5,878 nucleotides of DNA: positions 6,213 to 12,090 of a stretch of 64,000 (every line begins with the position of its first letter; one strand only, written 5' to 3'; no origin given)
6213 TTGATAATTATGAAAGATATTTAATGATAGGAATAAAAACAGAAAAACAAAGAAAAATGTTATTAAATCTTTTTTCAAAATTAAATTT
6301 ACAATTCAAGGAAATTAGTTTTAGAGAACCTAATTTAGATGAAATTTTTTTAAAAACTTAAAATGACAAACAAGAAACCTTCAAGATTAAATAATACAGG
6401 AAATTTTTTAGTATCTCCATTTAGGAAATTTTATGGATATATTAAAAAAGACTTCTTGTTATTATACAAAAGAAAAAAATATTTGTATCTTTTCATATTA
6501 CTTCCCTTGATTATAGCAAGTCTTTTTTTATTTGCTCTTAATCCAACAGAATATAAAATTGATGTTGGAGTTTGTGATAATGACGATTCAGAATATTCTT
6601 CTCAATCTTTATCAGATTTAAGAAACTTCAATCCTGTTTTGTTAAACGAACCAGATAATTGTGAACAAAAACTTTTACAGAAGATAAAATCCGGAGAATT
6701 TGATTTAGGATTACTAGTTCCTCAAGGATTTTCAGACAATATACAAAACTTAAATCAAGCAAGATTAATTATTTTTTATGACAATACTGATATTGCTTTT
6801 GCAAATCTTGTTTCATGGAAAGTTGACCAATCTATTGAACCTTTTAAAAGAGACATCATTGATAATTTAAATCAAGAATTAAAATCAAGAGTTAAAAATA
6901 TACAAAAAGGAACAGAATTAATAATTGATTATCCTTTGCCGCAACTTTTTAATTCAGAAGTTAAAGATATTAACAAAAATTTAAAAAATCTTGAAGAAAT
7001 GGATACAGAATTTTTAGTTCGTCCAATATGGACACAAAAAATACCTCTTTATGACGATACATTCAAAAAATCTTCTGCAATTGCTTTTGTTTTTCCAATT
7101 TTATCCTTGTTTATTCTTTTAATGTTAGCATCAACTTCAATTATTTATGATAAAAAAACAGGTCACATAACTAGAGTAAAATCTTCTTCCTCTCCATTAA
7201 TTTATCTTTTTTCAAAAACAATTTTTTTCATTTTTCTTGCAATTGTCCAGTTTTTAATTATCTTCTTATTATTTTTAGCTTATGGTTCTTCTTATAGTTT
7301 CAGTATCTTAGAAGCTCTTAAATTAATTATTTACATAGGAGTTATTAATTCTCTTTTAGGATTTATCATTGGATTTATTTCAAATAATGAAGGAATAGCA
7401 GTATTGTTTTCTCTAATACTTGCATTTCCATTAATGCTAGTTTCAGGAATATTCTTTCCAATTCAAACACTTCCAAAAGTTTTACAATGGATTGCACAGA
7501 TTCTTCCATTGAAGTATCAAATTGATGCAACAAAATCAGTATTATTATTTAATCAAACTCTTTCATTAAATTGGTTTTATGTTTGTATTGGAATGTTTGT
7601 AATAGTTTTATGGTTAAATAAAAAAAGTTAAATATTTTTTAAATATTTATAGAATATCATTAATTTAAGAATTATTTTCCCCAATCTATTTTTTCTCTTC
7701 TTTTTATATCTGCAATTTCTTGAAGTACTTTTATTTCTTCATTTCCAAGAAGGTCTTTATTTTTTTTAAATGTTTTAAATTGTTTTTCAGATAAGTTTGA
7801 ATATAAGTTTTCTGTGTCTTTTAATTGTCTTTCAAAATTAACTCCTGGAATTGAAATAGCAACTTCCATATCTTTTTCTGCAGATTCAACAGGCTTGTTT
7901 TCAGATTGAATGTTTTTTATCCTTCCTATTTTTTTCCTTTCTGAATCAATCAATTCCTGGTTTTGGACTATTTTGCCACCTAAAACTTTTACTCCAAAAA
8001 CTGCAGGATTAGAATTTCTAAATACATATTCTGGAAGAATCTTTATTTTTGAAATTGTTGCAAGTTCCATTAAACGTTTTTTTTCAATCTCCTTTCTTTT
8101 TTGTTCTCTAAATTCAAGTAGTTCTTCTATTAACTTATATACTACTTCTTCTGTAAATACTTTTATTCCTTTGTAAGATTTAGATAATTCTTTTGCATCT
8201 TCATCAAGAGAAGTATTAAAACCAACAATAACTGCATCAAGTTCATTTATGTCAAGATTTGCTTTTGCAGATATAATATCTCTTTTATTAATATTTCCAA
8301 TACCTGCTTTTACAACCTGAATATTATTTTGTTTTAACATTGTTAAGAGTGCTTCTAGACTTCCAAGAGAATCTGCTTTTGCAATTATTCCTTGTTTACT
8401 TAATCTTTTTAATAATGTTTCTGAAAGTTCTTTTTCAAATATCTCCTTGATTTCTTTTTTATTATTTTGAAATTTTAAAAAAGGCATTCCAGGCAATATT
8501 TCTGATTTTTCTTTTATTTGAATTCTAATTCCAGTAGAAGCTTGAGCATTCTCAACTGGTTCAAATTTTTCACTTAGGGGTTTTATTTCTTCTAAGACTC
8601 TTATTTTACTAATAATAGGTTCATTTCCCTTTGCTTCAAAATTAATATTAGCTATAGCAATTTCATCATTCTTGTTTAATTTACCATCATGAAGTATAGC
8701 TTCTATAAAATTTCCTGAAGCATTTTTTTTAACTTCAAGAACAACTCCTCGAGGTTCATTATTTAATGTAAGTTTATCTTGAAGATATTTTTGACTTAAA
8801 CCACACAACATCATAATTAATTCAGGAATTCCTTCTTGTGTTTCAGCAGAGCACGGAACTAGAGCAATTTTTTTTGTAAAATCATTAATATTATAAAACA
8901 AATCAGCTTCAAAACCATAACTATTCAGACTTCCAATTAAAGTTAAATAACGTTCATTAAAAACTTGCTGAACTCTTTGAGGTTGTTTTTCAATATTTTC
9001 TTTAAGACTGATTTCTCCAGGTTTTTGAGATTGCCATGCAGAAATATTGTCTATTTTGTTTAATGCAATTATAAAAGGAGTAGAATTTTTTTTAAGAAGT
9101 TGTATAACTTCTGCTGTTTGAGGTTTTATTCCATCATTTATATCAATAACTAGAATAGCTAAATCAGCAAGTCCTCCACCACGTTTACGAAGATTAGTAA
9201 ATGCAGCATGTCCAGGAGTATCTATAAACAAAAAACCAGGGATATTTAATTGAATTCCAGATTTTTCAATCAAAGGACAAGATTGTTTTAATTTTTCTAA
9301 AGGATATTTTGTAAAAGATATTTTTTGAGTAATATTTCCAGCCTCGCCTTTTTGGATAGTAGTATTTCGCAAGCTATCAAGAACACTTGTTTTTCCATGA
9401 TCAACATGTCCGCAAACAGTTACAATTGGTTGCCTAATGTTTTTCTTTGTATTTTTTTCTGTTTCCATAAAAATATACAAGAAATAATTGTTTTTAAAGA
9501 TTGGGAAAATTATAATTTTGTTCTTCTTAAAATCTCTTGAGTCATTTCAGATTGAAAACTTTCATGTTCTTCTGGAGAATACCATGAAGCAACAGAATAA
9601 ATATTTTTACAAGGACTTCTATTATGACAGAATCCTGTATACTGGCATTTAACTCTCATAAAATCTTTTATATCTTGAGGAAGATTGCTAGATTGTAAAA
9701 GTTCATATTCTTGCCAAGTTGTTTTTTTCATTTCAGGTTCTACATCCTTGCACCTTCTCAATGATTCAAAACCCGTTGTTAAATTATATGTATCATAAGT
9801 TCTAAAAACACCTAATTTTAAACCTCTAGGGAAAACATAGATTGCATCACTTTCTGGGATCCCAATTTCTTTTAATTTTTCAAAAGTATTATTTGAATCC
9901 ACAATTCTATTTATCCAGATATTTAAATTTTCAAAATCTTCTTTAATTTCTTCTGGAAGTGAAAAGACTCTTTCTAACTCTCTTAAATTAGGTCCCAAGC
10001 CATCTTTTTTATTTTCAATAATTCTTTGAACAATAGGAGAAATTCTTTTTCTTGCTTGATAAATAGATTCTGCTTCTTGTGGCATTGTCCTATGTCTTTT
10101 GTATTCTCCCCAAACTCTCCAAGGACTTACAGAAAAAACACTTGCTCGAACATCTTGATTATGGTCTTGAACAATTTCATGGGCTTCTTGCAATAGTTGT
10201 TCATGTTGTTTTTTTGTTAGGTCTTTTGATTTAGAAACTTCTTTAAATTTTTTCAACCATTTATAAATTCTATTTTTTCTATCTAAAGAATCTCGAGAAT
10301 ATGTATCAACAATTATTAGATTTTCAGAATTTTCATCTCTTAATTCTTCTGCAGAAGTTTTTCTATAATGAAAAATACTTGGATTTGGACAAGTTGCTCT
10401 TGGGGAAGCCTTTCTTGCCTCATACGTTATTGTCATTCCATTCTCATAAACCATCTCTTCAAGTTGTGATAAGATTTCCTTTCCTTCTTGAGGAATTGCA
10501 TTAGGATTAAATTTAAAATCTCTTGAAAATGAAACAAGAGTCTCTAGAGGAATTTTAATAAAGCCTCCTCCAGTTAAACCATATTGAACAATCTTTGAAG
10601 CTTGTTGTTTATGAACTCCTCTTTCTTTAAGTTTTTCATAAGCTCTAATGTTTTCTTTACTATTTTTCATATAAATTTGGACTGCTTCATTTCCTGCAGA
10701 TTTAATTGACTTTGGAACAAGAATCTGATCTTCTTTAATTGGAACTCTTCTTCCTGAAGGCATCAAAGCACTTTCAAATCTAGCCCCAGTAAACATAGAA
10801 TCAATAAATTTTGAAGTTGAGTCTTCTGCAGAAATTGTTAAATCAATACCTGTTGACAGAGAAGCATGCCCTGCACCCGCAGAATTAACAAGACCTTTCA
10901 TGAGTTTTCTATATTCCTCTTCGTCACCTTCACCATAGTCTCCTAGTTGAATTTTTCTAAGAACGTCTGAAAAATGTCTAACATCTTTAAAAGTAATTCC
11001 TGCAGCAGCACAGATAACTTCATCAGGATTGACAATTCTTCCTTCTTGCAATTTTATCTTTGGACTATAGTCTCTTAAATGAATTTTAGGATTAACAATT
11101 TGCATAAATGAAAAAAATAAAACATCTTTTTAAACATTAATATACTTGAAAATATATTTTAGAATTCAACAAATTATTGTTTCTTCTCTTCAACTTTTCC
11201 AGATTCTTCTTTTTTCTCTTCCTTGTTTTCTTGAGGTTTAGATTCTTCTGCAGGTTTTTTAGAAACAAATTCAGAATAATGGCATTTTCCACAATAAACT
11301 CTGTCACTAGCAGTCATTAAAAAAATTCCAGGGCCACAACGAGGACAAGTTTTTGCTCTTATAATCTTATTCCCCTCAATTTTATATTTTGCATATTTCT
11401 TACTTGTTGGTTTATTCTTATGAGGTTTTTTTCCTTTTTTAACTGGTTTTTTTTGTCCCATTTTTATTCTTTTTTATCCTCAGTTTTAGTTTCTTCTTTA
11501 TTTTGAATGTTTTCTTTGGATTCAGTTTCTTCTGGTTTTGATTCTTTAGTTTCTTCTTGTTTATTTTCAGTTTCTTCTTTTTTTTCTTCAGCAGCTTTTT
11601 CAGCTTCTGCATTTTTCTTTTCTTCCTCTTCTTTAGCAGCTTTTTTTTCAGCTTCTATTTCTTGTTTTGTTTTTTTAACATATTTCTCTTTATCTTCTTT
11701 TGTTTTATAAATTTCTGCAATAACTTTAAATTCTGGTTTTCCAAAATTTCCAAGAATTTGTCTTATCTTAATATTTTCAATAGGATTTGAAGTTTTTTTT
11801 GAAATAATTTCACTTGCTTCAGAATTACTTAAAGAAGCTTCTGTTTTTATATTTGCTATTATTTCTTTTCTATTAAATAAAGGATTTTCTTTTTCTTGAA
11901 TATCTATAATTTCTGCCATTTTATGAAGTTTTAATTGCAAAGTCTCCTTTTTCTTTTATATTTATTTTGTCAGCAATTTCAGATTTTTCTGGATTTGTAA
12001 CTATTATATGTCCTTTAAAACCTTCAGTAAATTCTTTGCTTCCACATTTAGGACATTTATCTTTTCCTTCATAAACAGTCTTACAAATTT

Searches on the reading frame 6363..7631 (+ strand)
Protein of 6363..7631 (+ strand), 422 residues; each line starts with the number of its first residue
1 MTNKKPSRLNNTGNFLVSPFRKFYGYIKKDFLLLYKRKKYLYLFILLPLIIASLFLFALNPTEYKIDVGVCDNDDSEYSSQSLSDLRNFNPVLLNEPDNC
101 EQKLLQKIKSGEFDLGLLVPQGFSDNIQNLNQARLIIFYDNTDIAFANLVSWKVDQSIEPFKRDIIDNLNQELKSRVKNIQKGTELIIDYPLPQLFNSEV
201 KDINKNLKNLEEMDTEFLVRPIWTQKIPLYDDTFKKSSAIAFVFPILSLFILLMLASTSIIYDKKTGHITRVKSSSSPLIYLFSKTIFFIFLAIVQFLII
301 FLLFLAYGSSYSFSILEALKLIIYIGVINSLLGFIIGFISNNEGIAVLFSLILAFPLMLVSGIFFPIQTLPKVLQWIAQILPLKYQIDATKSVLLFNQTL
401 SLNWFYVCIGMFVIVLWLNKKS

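Call 44: search_protein_families(library=ncbifam, proteins=[window:6363-7631:+], max_evalue=0.00001)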
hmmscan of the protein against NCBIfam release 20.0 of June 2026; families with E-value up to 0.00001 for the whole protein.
window:6363-7631:+ (422 aa): 5 families
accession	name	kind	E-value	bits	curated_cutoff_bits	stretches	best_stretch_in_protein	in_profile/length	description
NF033858.1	ABC2_perm_RbbA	equivalog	1.9e-13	49.3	1050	1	230-407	705-884/909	ribosome-associated ATPase/putative transporter RbbA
TIGR01247.1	drrB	subfamily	2.2e-12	47.1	223.05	1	249-416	59-228/236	daunorubicin resistance ABC transporter membrane protein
TIGR00025.1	Mtu_efflux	paralog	6.8e-08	32.3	146.9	1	233-416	32-220/238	ABC transporter efflux protein, DrrB family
TIGR01291.1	nodJ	subfamily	1e-06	28.5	206.65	1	303-408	128-231/253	ABC-2 type transporter, NodJ family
TIGR03062.1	pip_yhgE_Cterm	subfamily_domain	6.4e-06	25.9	102.2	1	238-416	23-196/208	YhgE/Pip family protein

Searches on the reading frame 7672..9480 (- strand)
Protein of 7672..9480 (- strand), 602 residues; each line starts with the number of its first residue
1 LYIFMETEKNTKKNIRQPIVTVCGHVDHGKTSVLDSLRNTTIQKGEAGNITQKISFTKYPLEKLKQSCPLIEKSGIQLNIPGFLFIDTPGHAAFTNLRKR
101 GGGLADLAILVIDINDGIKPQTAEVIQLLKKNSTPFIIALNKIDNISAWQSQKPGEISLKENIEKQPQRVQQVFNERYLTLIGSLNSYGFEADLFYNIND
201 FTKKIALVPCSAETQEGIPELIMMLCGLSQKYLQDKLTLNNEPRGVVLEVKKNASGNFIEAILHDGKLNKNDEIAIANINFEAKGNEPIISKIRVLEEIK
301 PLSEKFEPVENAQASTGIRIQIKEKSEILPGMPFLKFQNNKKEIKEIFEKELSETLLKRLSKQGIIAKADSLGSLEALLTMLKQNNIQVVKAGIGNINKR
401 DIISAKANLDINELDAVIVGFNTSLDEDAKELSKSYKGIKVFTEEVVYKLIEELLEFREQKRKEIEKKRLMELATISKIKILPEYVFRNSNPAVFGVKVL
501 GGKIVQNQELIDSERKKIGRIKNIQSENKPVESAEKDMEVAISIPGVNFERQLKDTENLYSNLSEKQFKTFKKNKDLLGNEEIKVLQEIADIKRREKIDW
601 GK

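Call 43: search_protein_families(library=pfam, proteins=[window:7672-9480:-], max_evalue=0.00001)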
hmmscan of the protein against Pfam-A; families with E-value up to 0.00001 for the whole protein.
window:7672-9480:- (602 aa): 5 families
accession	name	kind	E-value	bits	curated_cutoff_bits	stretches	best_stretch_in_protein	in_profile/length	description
PF00009.33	GTP_EFTU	-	2.4e-35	122.3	26.5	1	19-226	5-183/188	Elongation factor Tu GTP binding domain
PF14578.12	GTP_EFTU_D4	-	8.7e-20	70.9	23.8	1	478-560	4-86/86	Elongation factor Tu domain 4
PF11987.13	IF-2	-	2.2e-19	70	27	1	341-454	5-116/117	Translation-initiation factor 2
PF01926.29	MMR_HSR1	-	1.6e-08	35.1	21.9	1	20-142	2-113/113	50S ribosome-binding GTPase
PF03144.31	GTP_EFTU_D2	-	3.1e-06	27.9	30.3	0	494-550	3-64/73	Elongation factor Tu domain 2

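Call 44: search_protein_families(library=ncbifam, proteins=[window:7672-9480:-], max_evalue=0.00001)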
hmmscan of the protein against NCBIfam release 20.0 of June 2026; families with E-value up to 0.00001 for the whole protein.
window:7672-9480:- (602 aa): 35 families (the best 25 are shown)
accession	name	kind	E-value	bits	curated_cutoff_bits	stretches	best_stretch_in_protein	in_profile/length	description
NF003078.0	PRK04004.1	equivalog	1.9e-191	637.7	468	1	9-602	3-598/598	translation initiation factor IF-2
TIGR00491.2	aIF-2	equivalog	2.7e-165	551.2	554.75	1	14-602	1-591/591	translation initiation factor IF-2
NF011418.0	PRK14845.1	equivalog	1.5e-156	522.9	756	1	31-602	475-1049/1049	translation initiation factor IF-2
TIGR00487.1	IF-2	equivalog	5.3e-55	187.3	424.4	2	7-148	76-202/587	translation initiation factor IF-2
TIGR00231.1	small_GTP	domain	1e-18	67.6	42.5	1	19-168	5-144/164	GTP-binding protein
TIGR00475.1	selB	equivalog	4.2e-15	55.5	242.25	1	19-147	2-117/581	selenocysteine-specific translation elongation factor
TIGR01394.1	TypA_BipA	equivalog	2.8e-14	52.3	757.3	1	20-148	4-131/594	translational GTPase TypA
NF009381.0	PRK12740.1-5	subfamily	1e-13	50.6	583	1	11-146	5-139/692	elongation factor G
NF012153.1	tet_protect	equivalog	5.3e-13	48.1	775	1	22-150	5-134/614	tetracycline resistance ribosomal protection protein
NF009372.0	PRK12735.1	subfamily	8.4e-13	47.9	479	1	20-148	15-143/396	elongation factor Tu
NF000766.0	PRK00049.1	subfamily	1.5e-12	47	449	1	20-147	15-142/396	elongation factor Tu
TIGR00485.1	EF-Tu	equivalog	4.2e-12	45.5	522.4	1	20-161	15-156/394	elongation factor Tu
NF003077.0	PRK04000.1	equivalog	7.4e-12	45.1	315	1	15-148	7-154/412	translation initiation factor IF-2 subunit gamma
NF009373.0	PRK12736.1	subfamily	9.4e-12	44.4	452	1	20-148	15-143/394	elongation factor Tu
TIGR03680.1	eif2g_arch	equivalog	1.1e-11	44.7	514.5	1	19-148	7-150/407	translation initiation factor IF-2 subunit gamma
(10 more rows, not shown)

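Call 87: find_homologous_proteins(query=window:7672-9480:-, max_evalue=1e-80)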
Query window:7672-9480:- (602 aa): 5585 proteins with E <= 1e-80 among 8000 candidates; the best 120 are listed.
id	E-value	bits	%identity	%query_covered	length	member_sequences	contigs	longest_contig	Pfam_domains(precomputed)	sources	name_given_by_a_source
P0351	0.0e+0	1280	100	99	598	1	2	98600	PF01926.30,PF11987.14,PF14578.13,PF00009.34,PF03144.32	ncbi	ncbi:MAG: translation initiation factor IF-2 [Nanoarchaeota archaeon]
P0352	3.6e-277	939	75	98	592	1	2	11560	PF01926.30,PF11987.14,PF14578.13,PF00009.34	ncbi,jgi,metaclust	metaclust:\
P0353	3.9e-263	892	70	98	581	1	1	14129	PF01926.30,PF11987.14,PF14578.13,PF00009.34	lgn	-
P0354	3.5e-260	883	69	98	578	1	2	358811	PF01926.30,PF11987.14,PF14578.13,PF00009.34,PF03144.32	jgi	jgi:translation initiation factor 5B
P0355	1.7e-259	880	70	98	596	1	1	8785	PF01926.30,PF11987.14,PF14578.13,PF00009.34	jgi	-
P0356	2.5e-259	880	70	98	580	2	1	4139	PF01926.30,PF11987.14,PF14578.13,PF00009.34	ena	-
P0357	3.3e-259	879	70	98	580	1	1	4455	PF01926.30,PF11987.14,PF14578.13,PF00009.34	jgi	-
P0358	5.4e-259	879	70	98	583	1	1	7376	PF01926.30,PF11987.14,PF14578.13,PF00009.34,PF03144.32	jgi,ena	-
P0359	5.9e-259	879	70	97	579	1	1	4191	PF01926.30,PF11987.14,PF14578.13,PF00009.34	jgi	-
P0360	6.3e-259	878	71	98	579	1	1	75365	PF01926.30,PF11987.14,PF14578.13,PF00009.34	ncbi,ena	-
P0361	6.6e-259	878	69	98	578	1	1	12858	PF01926.30,PF11987.14,PF14578.13,PF00009.34,PF03144.32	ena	-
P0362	1.3e-258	877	70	98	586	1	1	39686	PF01926.30,PF11987.14,PF14578.13,PF00009.34,PF03144.32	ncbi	-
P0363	1.3e-258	877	69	98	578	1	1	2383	PF01926.30,PF11987.14,PF14578.13,PF00009.34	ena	-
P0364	1.9e-258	877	70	98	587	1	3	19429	PF01926.30,PF11987.14,PF14578.13,PF00009.34,PF03144.32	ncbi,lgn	-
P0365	3.4e-258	876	69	98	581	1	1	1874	PF01926.30,PF11987.14,PF14578.13,PF00009.34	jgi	-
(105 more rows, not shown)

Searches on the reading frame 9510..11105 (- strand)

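Call 43: search_protein_families(library=pfam, proteins=[window:9510-11105:-], max_evalue=0.00001)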
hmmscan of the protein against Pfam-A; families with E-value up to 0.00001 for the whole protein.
window:9510-11105:- (531 aa): 1 family
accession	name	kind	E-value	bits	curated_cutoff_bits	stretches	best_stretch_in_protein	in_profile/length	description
PF02511.20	Thy1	-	3.8e-14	53.3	24.8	1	293-471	34-186/191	Thymidylate synthase complementing protein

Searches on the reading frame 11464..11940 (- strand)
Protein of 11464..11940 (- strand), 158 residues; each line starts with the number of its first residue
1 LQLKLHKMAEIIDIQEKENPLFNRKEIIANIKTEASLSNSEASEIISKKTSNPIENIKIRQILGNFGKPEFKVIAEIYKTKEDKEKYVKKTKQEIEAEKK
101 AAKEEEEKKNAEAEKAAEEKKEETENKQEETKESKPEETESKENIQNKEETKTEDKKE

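Call 88: search_protein_families(library=pfam, proteins=[window:11464-11940:-], max_evalue=0.001)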
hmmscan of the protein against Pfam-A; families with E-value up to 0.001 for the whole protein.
window:11464-11940:- (158 aa): 1 family
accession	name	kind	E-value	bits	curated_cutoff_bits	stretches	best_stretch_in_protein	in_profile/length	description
PF01282.25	Ribosomal_S24e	-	5e-07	30.2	24.5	1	15-92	4-83/95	Ribosomal protein S24e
